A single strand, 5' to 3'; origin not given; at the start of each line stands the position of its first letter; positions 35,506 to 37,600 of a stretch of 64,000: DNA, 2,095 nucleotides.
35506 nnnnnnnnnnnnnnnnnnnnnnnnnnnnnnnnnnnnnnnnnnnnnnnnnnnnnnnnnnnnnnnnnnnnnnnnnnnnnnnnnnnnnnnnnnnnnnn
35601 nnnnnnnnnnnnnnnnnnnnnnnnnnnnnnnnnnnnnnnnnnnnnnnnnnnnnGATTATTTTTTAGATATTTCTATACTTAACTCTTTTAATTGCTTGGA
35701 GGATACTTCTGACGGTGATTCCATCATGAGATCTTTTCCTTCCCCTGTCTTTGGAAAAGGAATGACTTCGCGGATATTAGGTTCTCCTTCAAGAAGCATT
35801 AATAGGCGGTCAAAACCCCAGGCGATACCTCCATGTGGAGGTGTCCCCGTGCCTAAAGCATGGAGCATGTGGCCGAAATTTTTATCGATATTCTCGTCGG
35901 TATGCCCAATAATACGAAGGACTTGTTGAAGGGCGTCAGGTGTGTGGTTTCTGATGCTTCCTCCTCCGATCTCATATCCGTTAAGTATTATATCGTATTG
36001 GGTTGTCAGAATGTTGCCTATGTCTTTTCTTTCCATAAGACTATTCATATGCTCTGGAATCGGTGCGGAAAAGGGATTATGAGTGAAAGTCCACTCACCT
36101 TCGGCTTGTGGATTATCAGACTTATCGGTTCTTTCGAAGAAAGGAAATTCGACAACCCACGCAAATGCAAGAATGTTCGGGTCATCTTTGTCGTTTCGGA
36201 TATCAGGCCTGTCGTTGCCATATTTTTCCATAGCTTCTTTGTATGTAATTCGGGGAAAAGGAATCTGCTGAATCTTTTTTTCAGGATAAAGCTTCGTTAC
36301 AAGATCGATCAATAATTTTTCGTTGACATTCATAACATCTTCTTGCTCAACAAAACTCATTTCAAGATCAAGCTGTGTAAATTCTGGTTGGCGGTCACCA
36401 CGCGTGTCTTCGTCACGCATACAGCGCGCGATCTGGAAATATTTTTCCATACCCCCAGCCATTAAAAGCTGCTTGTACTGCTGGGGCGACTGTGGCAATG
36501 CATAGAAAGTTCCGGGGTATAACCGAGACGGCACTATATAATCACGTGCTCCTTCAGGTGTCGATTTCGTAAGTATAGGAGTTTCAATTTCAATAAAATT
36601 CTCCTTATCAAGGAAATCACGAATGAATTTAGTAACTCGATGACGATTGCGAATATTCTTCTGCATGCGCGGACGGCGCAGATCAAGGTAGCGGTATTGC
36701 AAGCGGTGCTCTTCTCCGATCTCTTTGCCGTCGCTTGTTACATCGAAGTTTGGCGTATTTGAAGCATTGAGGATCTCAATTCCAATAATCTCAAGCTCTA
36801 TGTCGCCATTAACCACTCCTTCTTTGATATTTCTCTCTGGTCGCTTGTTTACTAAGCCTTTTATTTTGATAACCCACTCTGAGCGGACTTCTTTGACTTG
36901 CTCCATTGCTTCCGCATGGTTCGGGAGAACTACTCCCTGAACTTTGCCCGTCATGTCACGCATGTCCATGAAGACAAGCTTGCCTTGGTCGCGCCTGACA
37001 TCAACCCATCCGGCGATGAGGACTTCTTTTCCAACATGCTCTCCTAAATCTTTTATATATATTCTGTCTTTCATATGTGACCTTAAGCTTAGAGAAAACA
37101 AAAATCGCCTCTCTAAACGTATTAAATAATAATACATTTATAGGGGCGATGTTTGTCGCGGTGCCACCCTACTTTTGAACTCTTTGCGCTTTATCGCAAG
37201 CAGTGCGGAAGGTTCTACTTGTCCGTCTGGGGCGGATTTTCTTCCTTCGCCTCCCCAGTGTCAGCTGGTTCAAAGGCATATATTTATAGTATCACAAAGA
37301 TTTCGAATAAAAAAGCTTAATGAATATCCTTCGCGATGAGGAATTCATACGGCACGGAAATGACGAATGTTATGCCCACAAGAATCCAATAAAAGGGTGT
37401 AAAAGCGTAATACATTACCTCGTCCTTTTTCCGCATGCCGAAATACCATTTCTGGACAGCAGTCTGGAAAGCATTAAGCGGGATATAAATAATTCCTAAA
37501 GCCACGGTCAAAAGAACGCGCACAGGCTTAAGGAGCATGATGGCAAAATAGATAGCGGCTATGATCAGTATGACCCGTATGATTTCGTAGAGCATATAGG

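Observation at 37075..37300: Apparent T-box riboswitch controlling aspS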

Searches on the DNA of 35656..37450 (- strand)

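Call 4: search_rna_families(source=window, start=36950, end=37450, threshold=evalue, max_evalue=10, show_alignments=4)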
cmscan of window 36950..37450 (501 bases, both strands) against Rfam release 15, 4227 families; matches with E-value up to 10: 5.
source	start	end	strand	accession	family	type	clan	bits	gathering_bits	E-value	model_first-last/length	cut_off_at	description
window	37139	37282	-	RF00230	T-box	Cis-reg; leader;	-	44.4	93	1.3e-08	1-219/219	no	T-box leader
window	37084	37165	-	RF04106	mir-1303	Gene; miRNA;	-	16.8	107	2.3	1-85/85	no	mir-1303 microRNA precursor family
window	37085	37190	-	RF01483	rli56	Cis-reg;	-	16.8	47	5.3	1-100/100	no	Listeria sRNA rli56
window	37332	37353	+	RF01309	sR60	Gene; snRNA; snoRNA; CD-box;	CL00132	14.3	50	1.5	1-55/55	no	Small nucleolar RNA sR60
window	37332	37369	+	RF01144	sR17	Gene; snRNA; snoRNA; CD-box;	-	13.8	36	1.1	1-55/55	no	Small nucleolar RNA sR17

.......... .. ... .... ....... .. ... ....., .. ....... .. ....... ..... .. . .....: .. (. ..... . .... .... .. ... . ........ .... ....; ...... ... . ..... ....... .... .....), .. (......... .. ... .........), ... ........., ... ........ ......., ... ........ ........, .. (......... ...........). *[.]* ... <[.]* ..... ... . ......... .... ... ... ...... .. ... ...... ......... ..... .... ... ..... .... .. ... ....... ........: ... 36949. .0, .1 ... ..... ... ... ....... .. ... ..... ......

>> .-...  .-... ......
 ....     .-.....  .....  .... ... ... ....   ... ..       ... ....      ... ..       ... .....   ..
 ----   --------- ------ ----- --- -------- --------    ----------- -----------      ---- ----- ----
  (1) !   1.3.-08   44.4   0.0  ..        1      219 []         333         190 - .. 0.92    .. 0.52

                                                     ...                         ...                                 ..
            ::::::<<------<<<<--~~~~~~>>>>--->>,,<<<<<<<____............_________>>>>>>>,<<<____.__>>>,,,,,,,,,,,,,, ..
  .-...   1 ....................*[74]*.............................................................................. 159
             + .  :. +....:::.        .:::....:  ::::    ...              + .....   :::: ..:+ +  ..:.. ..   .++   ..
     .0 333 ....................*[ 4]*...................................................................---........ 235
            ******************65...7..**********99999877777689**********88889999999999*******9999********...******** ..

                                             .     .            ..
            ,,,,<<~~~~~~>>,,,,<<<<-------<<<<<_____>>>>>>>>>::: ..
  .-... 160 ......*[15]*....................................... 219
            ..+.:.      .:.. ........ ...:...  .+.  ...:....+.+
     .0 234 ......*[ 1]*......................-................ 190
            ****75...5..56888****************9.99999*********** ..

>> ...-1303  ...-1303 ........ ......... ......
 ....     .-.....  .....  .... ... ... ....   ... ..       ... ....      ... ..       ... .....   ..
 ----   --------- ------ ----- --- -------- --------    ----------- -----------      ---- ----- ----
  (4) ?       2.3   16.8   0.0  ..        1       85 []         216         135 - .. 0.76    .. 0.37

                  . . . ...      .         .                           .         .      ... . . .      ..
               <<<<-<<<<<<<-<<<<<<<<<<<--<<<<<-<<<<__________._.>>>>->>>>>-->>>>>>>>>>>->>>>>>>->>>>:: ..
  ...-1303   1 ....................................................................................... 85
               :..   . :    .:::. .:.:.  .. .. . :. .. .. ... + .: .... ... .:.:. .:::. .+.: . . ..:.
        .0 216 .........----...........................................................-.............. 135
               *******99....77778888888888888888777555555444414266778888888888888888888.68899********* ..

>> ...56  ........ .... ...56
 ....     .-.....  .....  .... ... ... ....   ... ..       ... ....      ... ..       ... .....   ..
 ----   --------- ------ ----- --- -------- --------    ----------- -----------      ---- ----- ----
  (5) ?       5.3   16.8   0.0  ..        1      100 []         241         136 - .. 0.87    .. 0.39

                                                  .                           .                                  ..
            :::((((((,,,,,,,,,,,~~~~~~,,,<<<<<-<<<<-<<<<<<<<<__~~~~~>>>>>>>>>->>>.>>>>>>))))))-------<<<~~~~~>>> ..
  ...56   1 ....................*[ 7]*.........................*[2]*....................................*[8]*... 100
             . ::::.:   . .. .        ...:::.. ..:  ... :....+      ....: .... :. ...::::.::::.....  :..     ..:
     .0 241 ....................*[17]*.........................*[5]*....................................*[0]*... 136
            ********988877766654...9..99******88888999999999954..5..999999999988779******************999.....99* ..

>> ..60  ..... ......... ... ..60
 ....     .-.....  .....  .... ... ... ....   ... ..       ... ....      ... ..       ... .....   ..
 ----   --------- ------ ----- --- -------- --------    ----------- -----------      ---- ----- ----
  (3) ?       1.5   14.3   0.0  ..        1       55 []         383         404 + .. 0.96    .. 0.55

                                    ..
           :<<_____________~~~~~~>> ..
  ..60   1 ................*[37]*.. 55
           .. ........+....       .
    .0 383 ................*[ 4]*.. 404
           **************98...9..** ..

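Call 27: build_rna_model(alignment_id=A1, structure=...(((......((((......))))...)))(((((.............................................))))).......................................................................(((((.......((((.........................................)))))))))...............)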
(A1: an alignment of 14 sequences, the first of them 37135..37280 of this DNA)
Model R1 built from alignment A1 (14 sequences, 239 columns); structure: as given.
model positions 148; base pairs 21; branch points 2; effective number of sequences 3.26; information 0.59 bits per position. Calibrated on 0.2 Mb of random sequence (short: E-values are rough).
structure used (alignment columns):
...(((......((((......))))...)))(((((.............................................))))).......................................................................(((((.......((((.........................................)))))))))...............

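Call 28: search_with_rna_model(model_id=R1, sources=[window, L001, L002, L003, L004, L005, L006, L007, L008, L009, L010, L011, L012, L013, L014, L015, L016, L017, L018, L019, L020, L021, L022, L023, L024, L025, L026, L027, L028, L029, L030, L031, L032, L033, L034, L035, L036, L037, L038, L039, L040, L041, L042, L043, L044, L045, L046, L047, L048, L049, L050, L051, L052, L053, L054, L055, L056, L057, L058, L059, L060, L061, L062, L063, L064, L065, L066, L067, L068, L069, L070, L071, L072, L073, L074, L075, L076, L077, L078, L079, L080], max_evalue=1, make_alignment=true)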
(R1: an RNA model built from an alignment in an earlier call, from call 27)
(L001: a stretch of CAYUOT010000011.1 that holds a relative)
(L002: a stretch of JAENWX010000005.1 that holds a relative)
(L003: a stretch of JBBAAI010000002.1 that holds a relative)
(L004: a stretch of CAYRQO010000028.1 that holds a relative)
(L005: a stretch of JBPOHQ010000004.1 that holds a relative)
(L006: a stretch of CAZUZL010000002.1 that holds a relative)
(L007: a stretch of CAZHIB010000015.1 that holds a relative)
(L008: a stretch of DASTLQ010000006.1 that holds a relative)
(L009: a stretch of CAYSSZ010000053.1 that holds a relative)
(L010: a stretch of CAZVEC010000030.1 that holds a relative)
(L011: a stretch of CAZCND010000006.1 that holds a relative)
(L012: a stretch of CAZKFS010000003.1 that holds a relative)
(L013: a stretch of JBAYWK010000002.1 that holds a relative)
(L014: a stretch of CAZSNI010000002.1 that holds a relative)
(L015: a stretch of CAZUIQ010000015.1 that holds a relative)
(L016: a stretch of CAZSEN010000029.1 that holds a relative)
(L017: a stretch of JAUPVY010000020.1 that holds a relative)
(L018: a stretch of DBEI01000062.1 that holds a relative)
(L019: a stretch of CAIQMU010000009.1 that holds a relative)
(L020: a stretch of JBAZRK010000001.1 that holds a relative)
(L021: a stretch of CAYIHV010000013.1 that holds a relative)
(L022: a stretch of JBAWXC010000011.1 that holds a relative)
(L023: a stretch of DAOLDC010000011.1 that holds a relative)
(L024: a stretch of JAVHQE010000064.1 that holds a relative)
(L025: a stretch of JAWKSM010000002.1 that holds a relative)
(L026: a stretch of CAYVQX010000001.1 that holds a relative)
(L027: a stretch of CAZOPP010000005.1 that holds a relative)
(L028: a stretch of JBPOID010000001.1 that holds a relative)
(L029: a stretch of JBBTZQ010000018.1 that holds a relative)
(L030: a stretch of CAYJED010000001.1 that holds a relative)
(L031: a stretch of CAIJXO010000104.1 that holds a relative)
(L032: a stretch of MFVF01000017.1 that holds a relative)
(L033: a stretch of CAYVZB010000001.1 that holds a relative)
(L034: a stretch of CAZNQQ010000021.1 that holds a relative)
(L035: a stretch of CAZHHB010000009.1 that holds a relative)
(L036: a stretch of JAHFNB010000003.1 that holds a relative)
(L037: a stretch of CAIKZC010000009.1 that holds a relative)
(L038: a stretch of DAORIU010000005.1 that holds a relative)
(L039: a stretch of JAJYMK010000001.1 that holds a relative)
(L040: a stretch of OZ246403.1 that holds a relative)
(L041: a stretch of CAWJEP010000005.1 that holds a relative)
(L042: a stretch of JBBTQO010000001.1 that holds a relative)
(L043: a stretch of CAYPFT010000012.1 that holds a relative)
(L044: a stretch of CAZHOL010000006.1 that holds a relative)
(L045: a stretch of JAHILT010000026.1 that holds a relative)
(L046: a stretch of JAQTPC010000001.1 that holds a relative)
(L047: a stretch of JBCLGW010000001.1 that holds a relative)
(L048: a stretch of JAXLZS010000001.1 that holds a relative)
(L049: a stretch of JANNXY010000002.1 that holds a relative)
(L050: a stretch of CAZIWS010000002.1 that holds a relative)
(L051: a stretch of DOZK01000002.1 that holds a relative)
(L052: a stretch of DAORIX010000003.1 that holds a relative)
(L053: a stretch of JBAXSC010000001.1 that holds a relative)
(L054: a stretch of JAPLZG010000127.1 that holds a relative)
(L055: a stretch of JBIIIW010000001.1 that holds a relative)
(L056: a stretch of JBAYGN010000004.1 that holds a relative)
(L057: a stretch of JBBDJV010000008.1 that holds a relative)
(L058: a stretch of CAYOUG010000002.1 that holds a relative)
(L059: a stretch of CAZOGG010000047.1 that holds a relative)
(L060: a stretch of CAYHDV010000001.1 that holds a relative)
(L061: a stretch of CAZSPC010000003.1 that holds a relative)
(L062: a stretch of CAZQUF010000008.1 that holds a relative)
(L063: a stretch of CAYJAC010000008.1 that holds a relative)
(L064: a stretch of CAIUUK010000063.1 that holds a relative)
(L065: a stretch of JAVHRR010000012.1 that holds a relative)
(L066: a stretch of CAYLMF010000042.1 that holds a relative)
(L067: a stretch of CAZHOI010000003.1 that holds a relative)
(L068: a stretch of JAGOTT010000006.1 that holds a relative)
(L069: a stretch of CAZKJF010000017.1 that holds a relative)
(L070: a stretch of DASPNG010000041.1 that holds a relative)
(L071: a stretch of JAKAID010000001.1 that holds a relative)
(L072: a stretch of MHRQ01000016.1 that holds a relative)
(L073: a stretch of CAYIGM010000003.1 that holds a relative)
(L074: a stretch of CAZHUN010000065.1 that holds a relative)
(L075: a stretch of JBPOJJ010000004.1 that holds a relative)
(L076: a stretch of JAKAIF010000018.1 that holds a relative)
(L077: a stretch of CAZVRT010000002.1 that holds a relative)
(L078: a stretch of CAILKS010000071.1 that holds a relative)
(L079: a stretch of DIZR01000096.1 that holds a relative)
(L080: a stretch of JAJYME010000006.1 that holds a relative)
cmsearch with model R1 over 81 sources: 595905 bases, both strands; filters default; matches with E-value up to 1: 23.
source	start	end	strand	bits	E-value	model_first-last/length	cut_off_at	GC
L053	2717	2863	+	135.9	1.6e-27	1-148/148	no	0.39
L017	49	203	+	133.3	5.9e-27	1-148/148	no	0.46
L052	2777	2921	+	130.7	2.2e-26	1-148/148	no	0.54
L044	2803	2949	+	128.3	7.7e-26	1-148/148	no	0.54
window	37131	37278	-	127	1.5e-25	1-148/148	no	0.51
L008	2774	2936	+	120.6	3.8e-24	1-148/148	no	0.52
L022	2804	2945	+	120.5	4.1e-24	1-148/148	no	0.48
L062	1417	1584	+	114.5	8.6e-23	1-148/148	no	0.58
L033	2719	2905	+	109.1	1.4e-21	1-148/148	no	0.51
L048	2746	2868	+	108.7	1.7e-21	1-148/148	no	0.46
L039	2722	2905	+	102.4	4e-20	1-148/148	no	0.45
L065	378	535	+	101.2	7.6e-20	1-148/148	no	0.42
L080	2762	2940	+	97.3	5.5e-19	1-148/148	no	0.45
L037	2771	2909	+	78.9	6.6e-15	1-148/148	no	0.45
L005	2839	2932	+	69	1e-12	1-148/148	no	0.47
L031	778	872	+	62.4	2.9e-11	1-148/148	no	0.44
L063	2825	2923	+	61.4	4.8e-11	1-148/148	no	0.49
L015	2829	2953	+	54.8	1.4e-09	1-148/148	no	0.5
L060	2301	2449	+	51.3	8.5e-09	1-148/148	no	0.42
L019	703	836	+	43.8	3.8e-07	1-148/148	no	0.49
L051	2847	2961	+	38.4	5.9e-06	1-148/148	no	0.41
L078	2847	2961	+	37.2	1.1e-05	1-148/148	no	0.39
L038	4496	4613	-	15.3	0.77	1-148/148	no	0.42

Alignment A2: 23 matches aligned to the model, 277 columns, each read 5' to 3' on its own strand. Consensus structure (alignment columns), stored with it:
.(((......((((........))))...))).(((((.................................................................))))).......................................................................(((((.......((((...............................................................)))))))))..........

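Call 57: search_rna_families(sources=[L005, L008, L017, L022, L031, L044, L053, L063, L080], threshold=evalue, max_evalue=1)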
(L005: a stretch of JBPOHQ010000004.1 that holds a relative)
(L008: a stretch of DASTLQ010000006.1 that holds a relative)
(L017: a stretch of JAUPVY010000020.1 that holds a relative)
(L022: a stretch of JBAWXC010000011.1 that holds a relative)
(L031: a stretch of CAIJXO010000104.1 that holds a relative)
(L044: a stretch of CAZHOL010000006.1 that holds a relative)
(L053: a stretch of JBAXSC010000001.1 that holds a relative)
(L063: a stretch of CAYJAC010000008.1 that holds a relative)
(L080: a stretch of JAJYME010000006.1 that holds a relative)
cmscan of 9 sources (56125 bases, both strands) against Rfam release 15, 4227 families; matches with E-value up to 1: 14.
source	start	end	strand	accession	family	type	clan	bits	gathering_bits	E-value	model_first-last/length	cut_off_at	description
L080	5607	5677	-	RF00005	tRNA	Gene; tRNA;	CL00001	58.1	29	5.2e-10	1-71/71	no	tRNA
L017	45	195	+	RF00230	T-box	Cis-reg; leader;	-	52.6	93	1.1e-08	1-219/219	no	T-box leader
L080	2758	2932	+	RF00230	T-box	Cis-reg; leader;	-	51.2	93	2.4e-08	1-219/219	no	T-box leader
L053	2713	2855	+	RF00230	T-box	Cis-reg; leader;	-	49.7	93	5.9e-08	1-219/219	no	T-box leader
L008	2770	2928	+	RF00230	T-box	Cis-reg; leader;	-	46.9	93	3.3e-07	1-219/219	no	T-box leader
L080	5564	5679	-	RF02435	SpF41_sRNA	Gene; sRNA;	-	31.8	52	0.41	1-105/105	no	Streptococcus sRNA SpF41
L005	2756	2924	+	RF00230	T-box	Cis-reg; leader;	-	31.3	93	0.0034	1-219/219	no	T-box leader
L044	423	514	+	RF00023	tmRNA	Gene;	CL00001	31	47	9.2e-09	1-374/374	no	transfer-messenger RNA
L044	2799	2941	+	RF00230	T-box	Cis-reg; leader;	-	30.5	93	0.0054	1-219/219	no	T-box leader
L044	458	511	-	RF04351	Plastid-psbl-rps4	Cis-reg;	-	30.2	68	0.023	1-53/53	no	Plastid-psbl-rps4 3UTR RNA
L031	702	864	+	RF00230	T-box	Cis-reg; leader;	-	30.1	93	0.0066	1-219/219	no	T-box leader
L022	2800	2937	+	RF00230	T-box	Cis-reg; leader;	-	28.9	93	0.014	1-219/219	no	T-box leader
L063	2881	2912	+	RF00230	T-box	Cis-reg; leader;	-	25.2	93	0.12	183-216/219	no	T-box leader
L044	416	531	+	RF02223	sX4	Gene; sRNA;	-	24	70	0.54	1-167/167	no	Proteobacterial sRNA sX4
